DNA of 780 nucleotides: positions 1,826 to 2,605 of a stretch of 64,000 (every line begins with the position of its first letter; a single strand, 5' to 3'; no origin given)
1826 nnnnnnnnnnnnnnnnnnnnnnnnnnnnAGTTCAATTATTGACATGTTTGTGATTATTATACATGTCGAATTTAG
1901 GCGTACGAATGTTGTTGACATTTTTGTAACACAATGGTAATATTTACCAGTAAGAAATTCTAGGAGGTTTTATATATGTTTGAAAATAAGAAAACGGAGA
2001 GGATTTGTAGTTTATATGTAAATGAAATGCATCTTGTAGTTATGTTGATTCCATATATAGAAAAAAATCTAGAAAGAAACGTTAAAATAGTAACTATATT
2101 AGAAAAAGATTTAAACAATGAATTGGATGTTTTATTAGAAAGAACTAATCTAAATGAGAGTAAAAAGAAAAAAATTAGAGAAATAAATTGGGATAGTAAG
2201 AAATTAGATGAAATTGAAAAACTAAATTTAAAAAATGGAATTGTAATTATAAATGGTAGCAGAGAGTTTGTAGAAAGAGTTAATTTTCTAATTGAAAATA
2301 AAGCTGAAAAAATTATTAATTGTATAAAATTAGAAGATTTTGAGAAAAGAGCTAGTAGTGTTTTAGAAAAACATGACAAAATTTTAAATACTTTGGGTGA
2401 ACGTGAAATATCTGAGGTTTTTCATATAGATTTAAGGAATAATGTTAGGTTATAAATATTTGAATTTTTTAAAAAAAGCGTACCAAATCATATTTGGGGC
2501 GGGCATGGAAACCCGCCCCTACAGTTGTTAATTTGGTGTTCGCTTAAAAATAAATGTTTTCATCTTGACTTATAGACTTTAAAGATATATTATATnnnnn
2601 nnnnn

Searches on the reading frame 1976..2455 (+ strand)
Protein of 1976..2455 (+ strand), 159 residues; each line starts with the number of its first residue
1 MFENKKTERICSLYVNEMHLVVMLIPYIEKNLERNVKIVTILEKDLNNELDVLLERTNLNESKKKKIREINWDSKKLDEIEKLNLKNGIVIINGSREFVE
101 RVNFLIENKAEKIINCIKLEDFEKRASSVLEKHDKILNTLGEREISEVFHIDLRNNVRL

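Call 63: find_encoding_contigs(protein=window:1976-2455:+, flank=10000, max_places=3)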
Protein window:1976-2455:+ (159 aa): 18 contigs read that carry it; 3 places shown.
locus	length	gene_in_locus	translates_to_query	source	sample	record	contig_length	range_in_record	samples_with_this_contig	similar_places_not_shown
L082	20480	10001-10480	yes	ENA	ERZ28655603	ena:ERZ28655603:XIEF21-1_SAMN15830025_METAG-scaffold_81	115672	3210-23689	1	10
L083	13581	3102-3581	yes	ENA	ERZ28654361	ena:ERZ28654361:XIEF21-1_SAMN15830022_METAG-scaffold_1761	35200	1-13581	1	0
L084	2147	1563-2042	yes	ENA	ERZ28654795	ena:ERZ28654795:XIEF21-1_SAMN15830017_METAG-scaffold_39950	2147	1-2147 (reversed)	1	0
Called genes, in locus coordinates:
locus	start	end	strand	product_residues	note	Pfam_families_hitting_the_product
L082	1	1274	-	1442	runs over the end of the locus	PF01548:DEDD_Tnp_IS110 (faint), PF01869:BcrAD_BadFG, PF09989:DUF2229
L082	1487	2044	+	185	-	PF10646:Germane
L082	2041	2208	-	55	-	-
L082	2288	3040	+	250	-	PF10294:Methyltransf_16 (weak), PF05175:MTS, PF06325:PrmA (weak), PF07669:Eco57I (weak), PF02475:TRM5-TYW2_MTfase (weak), PF12847:Methyltransf_18 (weak), PF13847:Methyltransf_31 (weak)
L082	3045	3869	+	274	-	PF00590:TP_methylase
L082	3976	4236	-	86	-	PF04014:MazE_antitoxin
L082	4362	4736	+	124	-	PF07670:Gate (weak)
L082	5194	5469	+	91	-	-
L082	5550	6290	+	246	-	PF14808:TMEM164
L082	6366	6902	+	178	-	PF02482:Ribosomal_S30AE, PF16321:Ribosom_S30AE_C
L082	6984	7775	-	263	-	PF00753:Lactamase_B, PF23023:Anti-Pycsar_Apyc1, PF16661:Lactamase_B_6 (weak), PF12706:Lactamase_B_2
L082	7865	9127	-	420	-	PF00275:EPSP_synthase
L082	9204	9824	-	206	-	PF09551:Spore_II_R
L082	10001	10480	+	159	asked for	-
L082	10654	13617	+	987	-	PF01704:UDPGP, PF02878:PGM_PMM_I, PF02879:PGM_PMM_II, PF02880:PGM_PMM_III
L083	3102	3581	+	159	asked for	-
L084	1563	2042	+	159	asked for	-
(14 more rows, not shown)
